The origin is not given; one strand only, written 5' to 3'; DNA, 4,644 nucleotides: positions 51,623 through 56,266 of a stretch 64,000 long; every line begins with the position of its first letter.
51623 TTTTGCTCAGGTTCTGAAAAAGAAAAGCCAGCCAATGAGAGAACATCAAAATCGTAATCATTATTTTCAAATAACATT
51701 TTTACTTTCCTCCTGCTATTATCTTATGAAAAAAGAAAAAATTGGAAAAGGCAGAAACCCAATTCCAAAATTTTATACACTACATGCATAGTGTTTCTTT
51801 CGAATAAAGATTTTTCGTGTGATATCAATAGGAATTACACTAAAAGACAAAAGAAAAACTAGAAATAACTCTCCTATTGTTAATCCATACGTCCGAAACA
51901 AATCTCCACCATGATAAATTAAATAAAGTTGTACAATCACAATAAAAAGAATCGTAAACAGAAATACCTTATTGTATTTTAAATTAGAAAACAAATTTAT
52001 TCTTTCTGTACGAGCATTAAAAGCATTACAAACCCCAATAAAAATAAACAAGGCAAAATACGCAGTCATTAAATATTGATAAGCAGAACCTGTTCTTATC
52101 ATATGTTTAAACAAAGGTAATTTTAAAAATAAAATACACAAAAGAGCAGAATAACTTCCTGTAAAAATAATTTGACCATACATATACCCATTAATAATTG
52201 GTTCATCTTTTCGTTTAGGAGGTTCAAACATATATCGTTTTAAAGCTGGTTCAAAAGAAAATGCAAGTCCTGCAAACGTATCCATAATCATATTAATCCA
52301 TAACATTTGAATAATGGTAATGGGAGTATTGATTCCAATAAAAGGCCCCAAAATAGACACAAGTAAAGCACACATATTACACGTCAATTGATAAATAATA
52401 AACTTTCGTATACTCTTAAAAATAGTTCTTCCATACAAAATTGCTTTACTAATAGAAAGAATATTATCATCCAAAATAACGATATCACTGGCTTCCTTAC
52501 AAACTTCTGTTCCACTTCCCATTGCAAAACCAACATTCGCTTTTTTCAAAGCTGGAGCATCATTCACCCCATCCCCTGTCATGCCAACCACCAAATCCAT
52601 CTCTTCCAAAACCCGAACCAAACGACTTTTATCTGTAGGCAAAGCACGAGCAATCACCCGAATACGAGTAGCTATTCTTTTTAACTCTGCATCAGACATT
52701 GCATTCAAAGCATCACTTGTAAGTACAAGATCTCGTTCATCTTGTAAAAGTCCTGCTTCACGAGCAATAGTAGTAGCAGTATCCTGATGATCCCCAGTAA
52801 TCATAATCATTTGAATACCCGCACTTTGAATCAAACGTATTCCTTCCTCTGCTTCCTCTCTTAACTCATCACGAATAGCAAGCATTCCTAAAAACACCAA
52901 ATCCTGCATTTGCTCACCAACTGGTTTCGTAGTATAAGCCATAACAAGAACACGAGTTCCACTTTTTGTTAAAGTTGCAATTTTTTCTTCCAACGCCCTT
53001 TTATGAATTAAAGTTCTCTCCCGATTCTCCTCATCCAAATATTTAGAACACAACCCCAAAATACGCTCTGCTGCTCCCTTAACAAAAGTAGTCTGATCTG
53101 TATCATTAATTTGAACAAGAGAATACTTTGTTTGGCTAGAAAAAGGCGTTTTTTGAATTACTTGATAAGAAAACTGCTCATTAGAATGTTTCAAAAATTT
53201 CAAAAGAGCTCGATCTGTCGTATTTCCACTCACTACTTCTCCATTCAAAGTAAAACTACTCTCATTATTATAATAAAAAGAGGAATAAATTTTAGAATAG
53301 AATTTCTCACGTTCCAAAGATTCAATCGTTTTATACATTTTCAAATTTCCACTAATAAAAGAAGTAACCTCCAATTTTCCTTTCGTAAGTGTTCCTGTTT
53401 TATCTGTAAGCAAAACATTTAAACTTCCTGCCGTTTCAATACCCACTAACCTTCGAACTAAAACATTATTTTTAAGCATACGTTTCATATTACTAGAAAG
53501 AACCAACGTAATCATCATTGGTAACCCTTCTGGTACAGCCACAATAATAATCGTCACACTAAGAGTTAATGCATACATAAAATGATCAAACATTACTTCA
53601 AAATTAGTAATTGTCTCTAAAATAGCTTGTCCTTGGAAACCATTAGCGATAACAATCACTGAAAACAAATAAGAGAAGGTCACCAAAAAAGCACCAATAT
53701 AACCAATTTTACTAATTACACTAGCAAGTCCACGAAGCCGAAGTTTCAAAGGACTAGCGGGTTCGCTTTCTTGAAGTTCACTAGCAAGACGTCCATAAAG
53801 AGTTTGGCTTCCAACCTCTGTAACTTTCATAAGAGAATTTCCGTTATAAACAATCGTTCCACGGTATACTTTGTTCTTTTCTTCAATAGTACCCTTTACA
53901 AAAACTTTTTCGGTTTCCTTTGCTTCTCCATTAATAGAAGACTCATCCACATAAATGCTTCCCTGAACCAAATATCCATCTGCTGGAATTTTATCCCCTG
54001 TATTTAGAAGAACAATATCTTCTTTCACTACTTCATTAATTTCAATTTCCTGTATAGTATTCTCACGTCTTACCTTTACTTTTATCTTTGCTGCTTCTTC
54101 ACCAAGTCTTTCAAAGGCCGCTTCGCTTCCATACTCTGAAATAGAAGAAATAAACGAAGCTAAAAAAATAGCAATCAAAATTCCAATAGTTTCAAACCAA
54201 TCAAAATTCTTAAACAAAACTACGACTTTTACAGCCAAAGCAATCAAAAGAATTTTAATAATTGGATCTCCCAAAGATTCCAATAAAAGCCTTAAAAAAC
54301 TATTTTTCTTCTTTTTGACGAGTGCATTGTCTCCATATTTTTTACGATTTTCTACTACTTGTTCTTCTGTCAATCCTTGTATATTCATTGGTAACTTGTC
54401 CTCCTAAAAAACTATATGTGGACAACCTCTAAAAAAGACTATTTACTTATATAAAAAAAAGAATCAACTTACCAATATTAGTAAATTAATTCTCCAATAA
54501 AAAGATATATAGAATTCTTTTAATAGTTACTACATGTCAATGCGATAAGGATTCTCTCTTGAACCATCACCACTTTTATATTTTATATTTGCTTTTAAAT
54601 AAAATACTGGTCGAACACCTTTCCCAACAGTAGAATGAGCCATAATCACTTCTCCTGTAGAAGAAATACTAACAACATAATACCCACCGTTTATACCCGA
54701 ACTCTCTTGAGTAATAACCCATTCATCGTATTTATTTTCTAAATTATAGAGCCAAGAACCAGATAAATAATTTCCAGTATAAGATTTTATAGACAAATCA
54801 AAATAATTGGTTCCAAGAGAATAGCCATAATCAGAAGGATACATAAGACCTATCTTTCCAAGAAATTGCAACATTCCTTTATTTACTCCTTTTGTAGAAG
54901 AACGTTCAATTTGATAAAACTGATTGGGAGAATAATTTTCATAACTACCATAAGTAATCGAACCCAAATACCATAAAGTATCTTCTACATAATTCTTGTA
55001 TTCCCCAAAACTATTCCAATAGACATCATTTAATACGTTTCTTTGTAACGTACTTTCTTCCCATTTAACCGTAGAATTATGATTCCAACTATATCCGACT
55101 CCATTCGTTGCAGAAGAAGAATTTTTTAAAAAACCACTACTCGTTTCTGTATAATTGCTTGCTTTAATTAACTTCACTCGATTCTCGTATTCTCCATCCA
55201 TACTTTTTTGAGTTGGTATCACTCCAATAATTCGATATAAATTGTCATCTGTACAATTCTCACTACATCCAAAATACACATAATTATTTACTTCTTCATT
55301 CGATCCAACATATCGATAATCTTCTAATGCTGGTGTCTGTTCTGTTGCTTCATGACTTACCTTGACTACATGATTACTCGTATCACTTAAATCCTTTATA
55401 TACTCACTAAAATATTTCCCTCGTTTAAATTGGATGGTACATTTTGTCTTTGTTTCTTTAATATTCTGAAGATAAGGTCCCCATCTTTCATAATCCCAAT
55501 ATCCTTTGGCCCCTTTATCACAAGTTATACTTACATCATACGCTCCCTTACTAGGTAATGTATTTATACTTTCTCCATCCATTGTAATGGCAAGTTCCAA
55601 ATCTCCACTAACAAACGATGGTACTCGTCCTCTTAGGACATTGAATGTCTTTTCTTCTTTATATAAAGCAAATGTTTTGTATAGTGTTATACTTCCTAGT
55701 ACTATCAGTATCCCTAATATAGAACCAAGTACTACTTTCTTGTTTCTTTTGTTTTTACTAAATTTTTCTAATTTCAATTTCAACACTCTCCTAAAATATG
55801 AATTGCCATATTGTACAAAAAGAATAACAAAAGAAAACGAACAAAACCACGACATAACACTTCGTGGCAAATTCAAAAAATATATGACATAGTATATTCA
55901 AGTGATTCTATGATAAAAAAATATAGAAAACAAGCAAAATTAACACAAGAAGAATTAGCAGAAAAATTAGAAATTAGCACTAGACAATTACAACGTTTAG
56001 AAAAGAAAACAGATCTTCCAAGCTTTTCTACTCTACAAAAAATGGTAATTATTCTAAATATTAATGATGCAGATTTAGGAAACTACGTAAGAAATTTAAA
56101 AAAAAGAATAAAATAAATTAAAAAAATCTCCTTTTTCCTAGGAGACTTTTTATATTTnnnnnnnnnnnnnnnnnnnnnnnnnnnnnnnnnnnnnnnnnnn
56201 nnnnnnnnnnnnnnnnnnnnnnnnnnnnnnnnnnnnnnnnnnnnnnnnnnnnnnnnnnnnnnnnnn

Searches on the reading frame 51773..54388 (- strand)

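Call 21: search_protein_families(library=pfam, proteins=[window:51773-54388:-], max_evalue=0.001)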
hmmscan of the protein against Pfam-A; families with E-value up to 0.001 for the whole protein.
window:51773-54388:- (871 aa): 6 families
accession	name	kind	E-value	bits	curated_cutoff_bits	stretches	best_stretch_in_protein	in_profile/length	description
PF00122.25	E1-E2_ATPase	-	4.3e-38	131.1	28.1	1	100-307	3-181/181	E1-E2 ATPase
PF00689.26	Cation_ATPase_C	-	1.2e-35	123.3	27.3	1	688-861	2-175/175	Cation transporting ATPase, C-terminus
PF00702.32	Hydrolase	-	6.4e-16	59.7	26.4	1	325-618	3-191/191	haloacid dehalogenase-like hydrolase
PF00690.31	Cation_ATPase_N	-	2.8e-13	49.7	20.4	1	4-53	19-68/69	Cation transporter/ATPase, N-terminus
PF13246.12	Cation_ATPase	-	2.4e-10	40.7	21.7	1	382-450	15-91/91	Cation transport ATPase (P-type)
PF08282.18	Hydrolase_3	-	9.4e-05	22.7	20.9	1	605-650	210-255/255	haloacid dehalogenase-like hydrolase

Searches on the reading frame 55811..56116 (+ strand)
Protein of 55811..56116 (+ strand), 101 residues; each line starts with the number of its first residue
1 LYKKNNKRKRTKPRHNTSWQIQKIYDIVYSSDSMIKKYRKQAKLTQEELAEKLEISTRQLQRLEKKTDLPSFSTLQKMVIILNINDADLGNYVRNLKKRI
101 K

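Call 3: search_protein_families(library=pfam, proteins=[window:55811-56116:+], max_evalue=0.1)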
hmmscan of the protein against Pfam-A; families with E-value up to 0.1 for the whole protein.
window:55811-56116:+ (101 aa): 13 families
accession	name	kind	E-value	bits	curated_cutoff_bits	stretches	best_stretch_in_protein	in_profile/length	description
PF01381.28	HTH_3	-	1.1e-13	51.4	23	1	35-85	1-51/55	Helix-turn-helix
PF12844.13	HTH_19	-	3.6e-09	36.8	30.2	1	34-85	3-54/64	Helix-turn-helix domain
PF13560.12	HTH_31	-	1.1e-06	29.3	27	1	36-87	7-59/64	Helix-turn-helix domain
PF13443.12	HTH_26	-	5.1e-06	27.1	22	1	35-92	2-60/63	Cro/C1-type HTH DNA-binding domain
PF13413.12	HTH_25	-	1.7e-05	25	24.6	1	36-66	3-33/62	Helix-turn-helix domain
PF13744.12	HTH_37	-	0.0015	18.7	27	1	34-83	22-69/80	Helix-turn-helix domain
PF08279.18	HTH_11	-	0.0055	17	25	1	38-60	9-32/55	HTH domain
PF20432.4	Xre-like-HTH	-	0.016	16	25.8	1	41-66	21-46/63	Antitoxin Xre-like helix-turn-helix domain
PF04545.22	Sigma70_r4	-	0.018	15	24.1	1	39-66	16-43/50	Sigma-70, region 4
PF03252.18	Herpes_UL21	-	0.021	14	25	1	18-61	282-325/524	Herpesvirus UL21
PF13412.12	HTH_24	-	0.058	13.4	21.9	0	40-58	14-32/48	Winged helix-turn-helix DNA-binding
PF15731.11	MqsA_antitoxin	-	0.084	13.4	30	1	17-80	56-119/131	Antitoxin component of bacterial toxin-antitoxin system, MqsA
PF12728.13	HTH_17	-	0.099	13.4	27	0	44-73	2-31/51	Helix-turn-helix domain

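Call 4: search_protein_families(library=ncbifam, proteins=[window:55811-56116:+], max_evalue=0.1)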
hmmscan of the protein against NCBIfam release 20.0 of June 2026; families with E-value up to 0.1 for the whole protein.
window:55811-56116:+ (101 aa): 21 families
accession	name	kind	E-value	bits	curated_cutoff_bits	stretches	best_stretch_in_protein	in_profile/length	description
NF041951.1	phage_RstR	subfamily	1.4e-09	38.1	80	1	34-84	6-56/108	RstR family transcriptional repressor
TIGR00270.2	TIGR00270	equivalog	8.5e-09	35.4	110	1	4-85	50-130/159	multiprotein bridging factor aMBF1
TIGR03070.1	couple_hipB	subfamily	1.8e-08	34.2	71.65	1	34-84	6-56/58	type II toxin-antitoxin system Y4mF family antitoxin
NF047948.1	male_kill_WMK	equivalog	1e-05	25.2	300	1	23-94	155-226/300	WO male-killing family protein Wmk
NF007271.0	PRK09726.1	equivalog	2.8e-05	24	79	1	21-84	4-66/88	type II toxin-antitoxin system antitoxin HipB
TIGR03830.1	CxxCG_CxxCG_HTH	subfamily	9.8e-05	22.2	61.8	1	29-76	65-111/127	type II TA system antitoxin MqsA family protein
NF038310.1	lysogeny_AimR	equivalog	0.00026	20.2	70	1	35-91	1-57/365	AimR family lysis-lysogeny pheromone receptor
TIGR02937.1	sigma70-ECF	superfamily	0.0013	18.3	42.9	1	31-67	121-157/165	sigma-70 family RNA polymerase sigma factor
NF041575.1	antitoxPezA_Strep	equivalog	0.0014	18.6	290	1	34-88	5-59/158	type II toxin-antitoxin system antitoxin PezA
NF007408.0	PRK09943.1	equivalog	0.0031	17.1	211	1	33-84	10-61/185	HTH-type transcriptional regulator PuuR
NF040522.1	VC1465_fam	subfamily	0.0038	17.3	70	1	35-65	1-31/111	VC1465 family Xer recombination activation factor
NF049845.1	Xre_ParS_antitoxin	subfamily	0.0056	16.8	90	1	33-68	5-40/112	type II RES/Xre toxin-antitoxin system antitoxin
NF006015.0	PRK08154.1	subfamily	0.0078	15.4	204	1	12-88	12-88/314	anaerobic benzoate catabolism transcriptional regulator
NF007257.0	PRK09706.1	subfamily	0.0089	15.8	101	1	34-82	9-57/135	transcriptional repressor DicA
NF007243.0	PRK09685.1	equivalog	0.011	15.1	199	1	30-68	202-240/303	transcriptional regulator FeaR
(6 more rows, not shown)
